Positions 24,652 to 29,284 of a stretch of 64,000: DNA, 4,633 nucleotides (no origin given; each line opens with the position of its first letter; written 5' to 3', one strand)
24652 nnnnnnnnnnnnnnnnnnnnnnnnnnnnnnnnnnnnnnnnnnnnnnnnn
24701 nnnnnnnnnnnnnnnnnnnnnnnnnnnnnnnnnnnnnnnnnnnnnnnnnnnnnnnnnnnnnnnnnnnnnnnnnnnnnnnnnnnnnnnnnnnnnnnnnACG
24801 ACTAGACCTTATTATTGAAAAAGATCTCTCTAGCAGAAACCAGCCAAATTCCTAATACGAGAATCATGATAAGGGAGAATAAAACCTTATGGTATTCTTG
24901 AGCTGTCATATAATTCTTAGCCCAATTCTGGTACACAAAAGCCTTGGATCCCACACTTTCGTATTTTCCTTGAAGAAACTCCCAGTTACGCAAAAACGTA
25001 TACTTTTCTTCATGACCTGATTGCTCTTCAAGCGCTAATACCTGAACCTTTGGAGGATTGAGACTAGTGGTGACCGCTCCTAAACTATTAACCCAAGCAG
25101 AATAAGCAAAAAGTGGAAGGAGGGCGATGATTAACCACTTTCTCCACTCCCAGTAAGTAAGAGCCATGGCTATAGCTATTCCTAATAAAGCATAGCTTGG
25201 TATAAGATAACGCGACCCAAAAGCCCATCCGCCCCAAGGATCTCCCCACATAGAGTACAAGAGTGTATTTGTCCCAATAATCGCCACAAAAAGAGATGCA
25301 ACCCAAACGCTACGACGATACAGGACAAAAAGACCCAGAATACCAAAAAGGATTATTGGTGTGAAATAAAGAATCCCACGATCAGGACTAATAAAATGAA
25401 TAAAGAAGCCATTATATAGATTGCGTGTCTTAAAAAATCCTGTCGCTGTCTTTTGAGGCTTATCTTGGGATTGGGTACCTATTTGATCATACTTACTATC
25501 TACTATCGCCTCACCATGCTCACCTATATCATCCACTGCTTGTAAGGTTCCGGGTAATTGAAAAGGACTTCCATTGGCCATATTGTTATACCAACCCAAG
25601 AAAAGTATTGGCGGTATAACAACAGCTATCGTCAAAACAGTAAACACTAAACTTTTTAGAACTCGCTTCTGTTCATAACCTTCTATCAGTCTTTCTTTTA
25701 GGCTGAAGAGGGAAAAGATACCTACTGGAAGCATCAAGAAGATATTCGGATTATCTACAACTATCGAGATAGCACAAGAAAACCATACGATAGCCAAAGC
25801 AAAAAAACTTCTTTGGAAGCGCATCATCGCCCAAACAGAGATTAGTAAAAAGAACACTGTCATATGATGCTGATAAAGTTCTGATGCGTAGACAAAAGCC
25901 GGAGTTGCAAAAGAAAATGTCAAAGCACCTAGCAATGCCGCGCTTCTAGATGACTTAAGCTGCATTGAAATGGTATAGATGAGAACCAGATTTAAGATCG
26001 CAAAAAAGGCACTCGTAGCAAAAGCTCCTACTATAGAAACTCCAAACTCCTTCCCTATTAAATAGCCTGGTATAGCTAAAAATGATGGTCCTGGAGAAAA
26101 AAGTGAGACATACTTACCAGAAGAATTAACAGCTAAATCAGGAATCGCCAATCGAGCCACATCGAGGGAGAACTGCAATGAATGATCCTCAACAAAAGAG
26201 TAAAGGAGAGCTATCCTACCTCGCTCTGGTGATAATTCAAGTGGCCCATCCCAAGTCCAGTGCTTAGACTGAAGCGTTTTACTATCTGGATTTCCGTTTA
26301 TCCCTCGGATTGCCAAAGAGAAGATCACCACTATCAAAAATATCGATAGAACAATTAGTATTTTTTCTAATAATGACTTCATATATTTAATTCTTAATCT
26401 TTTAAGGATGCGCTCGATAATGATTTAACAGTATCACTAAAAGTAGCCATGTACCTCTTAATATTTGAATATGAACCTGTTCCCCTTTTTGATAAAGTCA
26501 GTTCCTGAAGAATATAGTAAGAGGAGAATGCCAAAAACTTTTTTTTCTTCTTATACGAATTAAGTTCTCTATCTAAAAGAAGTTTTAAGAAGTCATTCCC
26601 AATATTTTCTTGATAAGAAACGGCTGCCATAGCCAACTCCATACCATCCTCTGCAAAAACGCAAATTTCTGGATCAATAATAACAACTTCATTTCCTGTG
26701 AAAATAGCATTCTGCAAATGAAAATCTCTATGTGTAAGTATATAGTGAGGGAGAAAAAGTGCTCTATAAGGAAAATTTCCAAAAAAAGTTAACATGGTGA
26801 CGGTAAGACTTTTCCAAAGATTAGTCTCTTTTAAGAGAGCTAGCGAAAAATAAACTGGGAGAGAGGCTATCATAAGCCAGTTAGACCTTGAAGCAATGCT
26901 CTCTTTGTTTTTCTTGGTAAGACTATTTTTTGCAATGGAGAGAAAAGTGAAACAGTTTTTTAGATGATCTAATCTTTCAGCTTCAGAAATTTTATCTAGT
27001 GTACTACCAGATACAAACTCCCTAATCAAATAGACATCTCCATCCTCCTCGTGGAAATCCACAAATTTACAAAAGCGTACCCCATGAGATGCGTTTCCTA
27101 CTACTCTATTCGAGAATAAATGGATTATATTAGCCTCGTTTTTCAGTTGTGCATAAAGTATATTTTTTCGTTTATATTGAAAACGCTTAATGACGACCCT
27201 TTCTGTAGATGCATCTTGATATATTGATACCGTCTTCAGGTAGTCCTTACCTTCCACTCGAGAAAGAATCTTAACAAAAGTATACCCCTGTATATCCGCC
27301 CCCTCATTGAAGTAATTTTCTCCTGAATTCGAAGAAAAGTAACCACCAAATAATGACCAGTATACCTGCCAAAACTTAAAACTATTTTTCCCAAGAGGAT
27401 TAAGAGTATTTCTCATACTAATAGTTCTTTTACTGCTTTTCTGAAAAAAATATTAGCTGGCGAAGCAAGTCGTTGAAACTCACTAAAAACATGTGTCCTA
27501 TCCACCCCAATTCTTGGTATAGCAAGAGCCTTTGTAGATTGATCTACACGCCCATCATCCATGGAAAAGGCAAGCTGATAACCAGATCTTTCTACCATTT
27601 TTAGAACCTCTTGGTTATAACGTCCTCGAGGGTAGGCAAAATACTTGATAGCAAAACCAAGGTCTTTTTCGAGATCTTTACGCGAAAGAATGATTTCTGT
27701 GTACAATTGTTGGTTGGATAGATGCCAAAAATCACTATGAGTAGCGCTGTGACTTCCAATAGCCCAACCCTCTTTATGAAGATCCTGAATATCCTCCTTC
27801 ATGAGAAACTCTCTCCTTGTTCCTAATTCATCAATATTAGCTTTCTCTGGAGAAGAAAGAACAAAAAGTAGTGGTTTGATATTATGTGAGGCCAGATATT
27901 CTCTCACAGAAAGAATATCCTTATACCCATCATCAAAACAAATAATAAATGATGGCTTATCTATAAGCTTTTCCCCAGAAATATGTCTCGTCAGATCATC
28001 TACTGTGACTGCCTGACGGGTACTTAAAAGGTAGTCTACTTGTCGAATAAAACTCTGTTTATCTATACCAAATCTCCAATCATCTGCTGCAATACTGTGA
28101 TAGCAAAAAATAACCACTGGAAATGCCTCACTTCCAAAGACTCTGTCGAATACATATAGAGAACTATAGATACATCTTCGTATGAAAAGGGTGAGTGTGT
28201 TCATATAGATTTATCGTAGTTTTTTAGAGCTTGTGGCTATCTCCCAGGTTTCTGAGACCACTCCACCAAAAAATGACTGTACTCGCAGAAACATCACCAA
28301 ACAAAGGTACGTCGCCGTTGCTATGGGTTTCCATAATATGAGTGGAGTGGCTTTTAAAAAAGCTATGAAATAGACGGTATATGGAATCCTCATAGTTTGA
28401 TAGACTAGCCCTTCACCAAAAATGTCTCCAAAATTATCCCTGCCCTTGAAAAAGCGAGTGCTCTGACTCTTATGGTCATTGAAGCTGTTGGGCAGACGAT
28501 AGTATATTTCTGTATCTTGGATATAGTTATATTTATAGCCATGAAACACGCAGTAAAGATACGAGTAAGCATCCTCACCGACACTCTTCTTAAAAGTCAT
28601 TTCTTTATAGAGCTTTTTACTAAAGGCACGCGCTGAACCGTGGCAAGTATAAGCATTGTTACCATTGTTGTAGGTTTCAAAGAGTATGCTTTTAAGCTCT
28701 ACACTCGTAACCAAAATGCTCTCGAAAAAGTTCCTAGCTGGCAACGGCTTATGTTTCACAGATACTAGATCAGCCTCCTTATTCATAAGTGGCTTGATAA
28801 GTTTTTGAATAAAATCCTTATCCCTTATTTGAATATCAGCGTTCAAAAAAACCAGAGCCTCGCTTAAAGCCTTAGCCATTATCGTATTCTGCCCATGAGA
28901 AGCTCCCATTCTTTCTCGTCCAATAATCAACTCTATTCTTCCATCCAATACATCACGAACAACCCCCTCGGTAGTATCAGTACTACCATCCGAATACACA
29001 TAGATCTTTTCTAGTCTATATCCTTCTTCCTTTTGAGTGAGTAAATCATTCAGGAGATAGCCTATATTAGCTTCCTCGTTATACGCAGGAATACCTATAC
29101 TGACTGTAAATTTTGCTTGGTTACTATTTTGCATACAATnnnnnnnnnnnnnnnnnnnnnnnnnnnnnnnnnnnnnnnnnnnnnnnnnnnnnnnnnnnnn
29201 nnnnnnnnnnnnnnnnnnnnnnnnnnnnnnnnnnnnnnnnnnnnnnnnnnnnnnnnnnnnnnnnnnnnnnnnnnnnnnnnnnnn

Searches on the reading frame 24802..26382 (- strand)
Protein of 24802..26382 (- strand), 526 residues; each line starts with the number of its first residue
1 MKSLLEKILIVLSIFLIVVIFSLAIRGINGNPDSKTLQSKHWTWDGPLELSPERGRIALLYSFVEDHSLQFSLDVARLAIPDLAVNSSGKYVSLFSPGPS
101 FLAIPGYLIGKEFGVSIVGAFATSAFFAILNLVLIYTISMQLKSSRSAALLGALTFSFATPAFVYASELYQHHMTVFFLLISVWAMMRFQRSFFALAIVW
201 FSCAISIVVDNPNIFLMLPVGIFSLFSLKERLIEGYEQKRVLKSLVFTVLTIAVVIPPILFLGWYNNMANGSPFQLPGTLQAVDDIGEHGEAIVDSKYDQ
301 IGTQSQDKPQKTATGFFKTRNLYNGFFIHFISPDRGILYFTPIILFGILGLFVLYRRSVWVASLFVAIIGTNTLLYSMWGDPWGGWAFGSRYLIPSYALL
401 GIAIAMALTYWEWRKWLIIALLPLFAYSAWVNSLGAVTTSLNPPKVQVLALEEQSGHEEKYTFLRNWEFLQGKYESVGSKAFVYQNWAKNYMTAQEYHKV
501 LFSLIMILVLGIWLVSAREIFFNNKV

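Call 7: search_protein_families(library=pfam, proteins=[window:24802-26382:-], max_evalue=0.001)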
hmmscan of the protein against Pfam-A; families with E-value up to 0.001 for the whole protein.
window:24802-26382:- (526 aa): 0 families

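Call 13: search_protein_families(library=ncbifam, proteins=[window:24802-26382:-], max_evalue=0.01)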
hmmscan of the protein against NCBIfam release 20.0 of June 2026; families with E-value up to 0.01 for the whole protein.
window:24802-26382:- (526 aa): 2 families
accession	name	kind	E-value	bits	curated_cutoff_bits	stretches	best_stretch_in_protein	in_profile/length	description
NF047440.1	LA3751_2_3_fam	subfamily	2.5e-09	36.5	200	2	83-273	69-247/460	LA_3751/LA_3752 family putative glycosyltransferase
NF052574.1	HisKinEspCMyxo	equivalog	0.0099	14.1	1200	0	96-207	118-232/785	serine histidine kinase EspC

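Call 20: search_protein_families(library=pfam, proteins=[window:24802-26382:-], max_evalue=10)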
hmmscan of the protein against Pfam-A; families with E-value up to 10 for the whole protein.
window:24802-26382:- (526 aa): 2 families
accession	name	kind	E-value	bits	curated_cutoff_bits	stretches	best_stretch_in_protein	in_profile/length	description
PF11028.14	TMEM260-like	-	0.11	12.7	24.2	1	116-229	49-174/179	Protein O-mannosyl-transferase TMEM260-like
PF23676.1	YnaM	-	1.5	9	27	1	7-33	3-33/37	Protein YnaM-like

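Call 56: search_solved_structures(query=A4, max_evalue=1)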
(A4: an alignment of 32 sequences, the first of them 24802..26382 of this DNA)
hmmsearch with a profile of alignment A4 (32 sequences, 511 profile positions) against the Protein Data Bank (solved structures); distinct sequences matched with E-value up to 1: 0.

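Call 59: search_protein_families(library=pfam, alignment_id=A4, max_evalue=0.1)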
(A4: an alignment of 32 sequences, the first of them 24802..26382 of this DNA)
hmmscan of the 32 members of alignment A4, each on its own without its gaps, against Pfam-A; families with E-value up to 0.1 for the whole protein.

A. member 1, window:24802-26382:- (526 aa): 0 families

B. families by the number of members that match (of 32 scanned): 12 families
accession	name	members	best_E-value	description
PF13231.12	PMT_2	5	5.3e-06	Dolichyl-phosphate-mannose-protein mannosyltransferase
PF06271.18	RDD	1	1.6e-05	RDD family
PF02366.24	PMT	1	0.00014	Dolichyl-phosphate-mannose-protein mannosyltransferase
PF24677.1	DUF7657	1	0.00088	Domain of unknown function (DUF7657)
PF14985.11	TM140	1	0.013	TM140 protein family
PF01124.23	MAPEG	1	0.015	MAPEG family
PF18910.5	DUF5665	1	0.015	Domain of unknown function (DUF5665)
PF21844.1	DUF6903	1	0.027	Family of unknown function (DUF6903)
PF12159.13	DUF3593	1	0.04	Protein of unknown function (DUF3593)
PF12841.12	YvrJ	1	0.053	YvrJ protein family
PF23529.1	Microp_apicomplexa_16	1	0.056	Apicomplexa microprotein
PF19660.4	DUF6163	1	0.076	Family of unknown function (DUF6163)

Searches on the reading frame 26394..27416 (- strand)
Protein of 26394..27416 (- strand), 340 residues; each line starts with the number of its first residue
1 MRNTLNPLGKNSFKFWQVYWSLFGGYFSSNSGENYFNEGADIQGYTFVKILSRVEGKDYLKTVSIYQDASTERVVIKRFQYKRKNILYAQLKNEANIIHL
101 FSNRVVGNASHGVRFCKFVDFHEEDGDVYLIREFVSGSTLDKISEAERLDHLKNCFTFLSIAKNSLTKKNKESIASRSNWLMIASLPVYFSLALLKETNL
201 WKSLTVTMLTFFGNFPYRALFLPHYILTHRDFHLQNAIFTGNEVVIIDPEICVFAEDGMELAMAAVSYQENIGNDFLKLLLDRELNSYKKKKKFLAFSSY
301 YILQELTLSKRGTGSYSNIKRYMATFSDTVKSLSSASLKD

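Call 7: search_protein_families(library=pfam, proteins=[window:26394-27416:-], max_evalue=0.001)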
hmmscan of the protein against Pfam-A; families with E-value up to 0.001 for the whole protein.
window:26394-27416:- (340 aa): 1 family
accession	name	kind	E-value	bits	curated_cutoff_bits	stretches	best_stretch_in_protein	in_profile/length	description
PF01636.29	APH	-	4.3e-07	30.4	23.2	1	87-285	33-230/239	Phosphotransferase enzyme family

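Call 13: search_protein_families(library=ncbifam, proteins=[window:26394-27416:-], max_evalue=0.01)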
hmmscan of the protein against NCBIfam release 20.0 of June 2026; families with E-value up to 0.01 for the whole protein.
window:26394-27416:- (340 aa): 0 families

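Call 20: search_protein_families(library=pfam, proteins=[window:26394-27416:-], max_evalue=10)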
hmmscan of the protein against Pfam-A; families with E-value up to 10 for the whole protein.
window:26394-27416:- (340 aa): 2 families
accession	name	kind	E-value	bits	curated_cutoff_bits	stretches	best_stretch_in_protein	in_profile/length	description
PF01636.29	APH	-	4.3e-07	30.4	23.2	1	87-285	33-230/239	Phosphotransferase enzyme family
PF13575.12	DUF4135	-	0.055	13.1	29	1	225-253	146-174/378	Domain of unknown function (DUF4135)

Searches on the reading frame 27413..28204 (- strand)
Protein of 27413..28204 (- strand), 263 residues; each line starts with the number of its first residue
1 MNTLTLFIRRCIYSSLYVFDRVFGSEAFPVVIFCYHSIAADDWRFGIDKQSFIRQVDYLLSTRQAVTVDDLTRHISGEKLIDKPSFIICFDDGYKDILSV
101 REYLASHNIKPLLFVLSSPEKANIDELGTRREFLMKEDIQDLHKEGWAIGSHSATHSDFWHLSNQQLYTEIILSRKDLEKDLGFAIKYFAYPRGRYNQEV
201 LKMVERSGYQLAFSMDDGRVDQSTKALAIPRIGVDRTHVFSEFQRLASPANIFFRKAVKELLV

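Call 7: search_protein_families(library=pfam, proteins=[window:27413-28204:-], max_evalue=0.001)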
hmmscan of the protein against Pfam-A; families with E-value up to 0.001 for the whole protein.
window:27413-28204:- (263 aa): 2 families
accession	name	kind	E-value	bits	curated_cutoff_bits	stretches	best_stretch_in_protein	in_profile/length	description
PF01522.26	Polysacc_deac_1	-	2.3e-19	70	23.1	1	83-211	6-123/124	Polysaccharide deacetylase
PF10096.14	DUF2334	-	0.00025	21.1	26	1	95-213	16-144/203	Uncharacterized protein conserved in bacteria (DUF2334)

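Call 13: search_protein_families(library=ncbifam, proteins=[window:27413-28204:-], max_evalue=0.01)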
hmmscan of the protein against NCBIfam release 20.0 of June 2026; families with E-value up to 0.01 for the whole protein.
window:27413-28204:- (263 aa): 10 families
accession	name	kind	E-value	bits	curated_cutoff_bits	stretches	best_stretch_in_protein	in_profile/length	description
TIGR03938.2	deacetyl_PgaB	equivalog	8e-14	50.8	321.9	2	165-245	181-261/621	poly-beta-1,6-N-acetyl-D-glucosamine N-deacetylase PgaB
TIGR02764.1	spore_ybaN_pdaB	equivalog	1.5e-11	44.4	237.4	1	137-211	49-123/191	polysaccharide deacetylase family sporulation protein PdaB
NF011177.0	PRK14582.1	equivalog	1.9e-09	36.4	923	2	176-243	235-301/671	poly-beta-1,6-N-acetyl-D-glucosamine N-deacetylase PgaB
TIGR03933.1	PIA_icaB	equivalog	7.8e-09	35.4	248.35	1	45-236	33-231/245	intercellular adhesin biosynthesis polysaccharide N-deacetylase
TIGR02884.1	spore_pdaA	equivalog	2.2e-08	34.1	298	1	136-222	79-169/224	delta-lactam-biosynthetic de-N-acetylase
NF011176.0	PRK14581.1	equivalog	2.9e-07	29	1091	1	169-244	228-302/673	poly-beta-1,6-N-acetyl-D-glucosamine N-deacetylase PgaB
TIGR02873.1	spore_ylxY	hypoth_equivalog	3.2e-07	29.9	391.5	1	140-206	131-197/268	probable sporulation protein, polysaccharide deacetylase family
NF045821.1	PgAcgDacpgdA1_Bac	equivalog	8.8e-06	24.8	400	1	87-205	91-199/282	peptidoglycan-N-acetylglucosamine deacetylase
TIGR04243.1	nodulat_NodB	equivalog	1.1e-05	25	240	1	139-216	47-126/197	chitooligosaccharide deacetylase NodB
NF050820.1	PolSacchBiosHfsH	equivalog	0.00013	21.7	400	1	133-236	80-182/249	oligosaccharide deacetylase HfsH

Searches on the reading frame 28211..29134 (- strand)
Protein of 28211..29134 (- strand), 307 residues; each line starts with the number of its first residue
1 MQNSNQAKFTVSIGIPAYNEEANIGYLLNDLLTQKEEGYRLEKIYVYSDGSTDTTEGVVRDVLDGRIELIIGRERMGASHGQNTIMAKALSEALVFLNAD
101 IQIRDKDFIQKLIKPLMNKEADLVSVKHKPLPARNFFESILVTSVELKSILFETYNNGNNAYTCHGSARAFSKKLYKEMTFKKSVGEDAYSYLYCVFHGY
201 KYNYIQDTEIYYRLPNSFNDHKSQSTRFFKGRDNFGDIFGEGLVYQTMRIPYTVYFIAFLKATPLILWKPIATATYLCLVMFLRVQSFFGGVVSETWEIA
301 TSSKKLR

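Call 7: search_protein_families(library=pfam, proteins=[window:28211-29134:-], max_evalue=0.001)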
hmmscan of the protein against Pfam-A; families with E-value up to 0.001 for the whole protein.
window:28211-29134:- (307 aa): 3 families
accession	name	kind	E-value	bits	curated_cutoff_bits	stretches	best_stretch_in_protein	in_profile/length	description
PF00535.33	Glycos_transf_2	-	8.9e-20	71.7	23.3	1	12-178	1-166/168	Glycosyl transferase family 2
PF13632.12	Glyco_trans_2_3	-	3.4e-09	37.2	27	1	96-281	4-193/198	Glycosyl transferase family group 2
PF13641.12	Glyco_tranf_2_3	-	4.9e-08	33.7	27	1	11-227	3-226/230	Glycosyltransferase like family 2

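Call 13: search_protein_families(library=ncbifam, proteins=[window:28211-29134:-], max_evalue=0.01)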
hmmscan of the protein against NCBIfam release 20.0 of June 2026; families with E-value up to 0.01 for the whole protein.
window:28211-29134:- (307 aa): 12 families
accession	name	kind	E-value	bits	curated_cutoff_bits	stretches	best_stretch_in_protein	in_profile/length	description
TIGR04283.1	glyco_like_mftF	equivalog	7.8e-09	35.4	182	1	11-124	1-104/221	TIGR04283 family arsenosugar biosynthesis glycosyltransferase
NF010496.0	PRK13915.1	equivalog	6.1e-08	32.1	262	1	6-124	28-151/307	glucosyl-3-phosphoglycerate synthase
NF041875.1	EPS_EpsD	equivalog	3.4e-07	30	370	1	11-117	1-105/325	exopolysaccharide biosynthesis glycosyltransferase EpsD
TIGR03937.1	PgaC_IcaA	equivalog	3.7e-07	29.4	422.3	1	7-119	43-153/407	poly-beta-1,6-N-acetyl-D-glucosamine synthase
NF007482.0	PRK10073.1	equivalog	1.3e-06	27.6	423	1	7-122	4-116/334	glycosyltransferase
NF047683.1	TeichurnBiosyTuaG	equivalog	6.6e-06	25.9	400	1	7-117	4-112/252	teichuronic acid biosynthesis protein TuaG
TIGR03469.1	HpnB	hypoth_equivalog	3.1e-05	23.2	379.25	1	6-143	41-186/386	hopene-associated glycosyltransferase HpnB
TIGR03965.1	mycofact_glyco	equivalog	4.5e-05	22.5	280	1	8-124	73-187/467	mycofactocin biosynthesis glycosyltransferase MftF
NF038302.1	EPS_HpsE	equivalog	0.0002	20.5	300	1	11-111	3-106/307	hormogonium polysaccharide biosynthesis glycosyltransferase HpsE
TIGR04182.1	glyco_TIGR04182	equivalog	0.00025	20.6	325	1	11-183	2-163/293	S-layer glycoprotein N-glycosyltransferase AglJ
NF045692.1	OglycostaseCruG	equivalog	0.00078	18.5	600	1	10-127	42-163/386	2'-O-glycosyltransferase CruG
NF050819.1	PolSacchBiosHfsG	equivalog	0.0026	17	500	1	6-118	9-119/302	polysaccharide biosynthesis protein HfsG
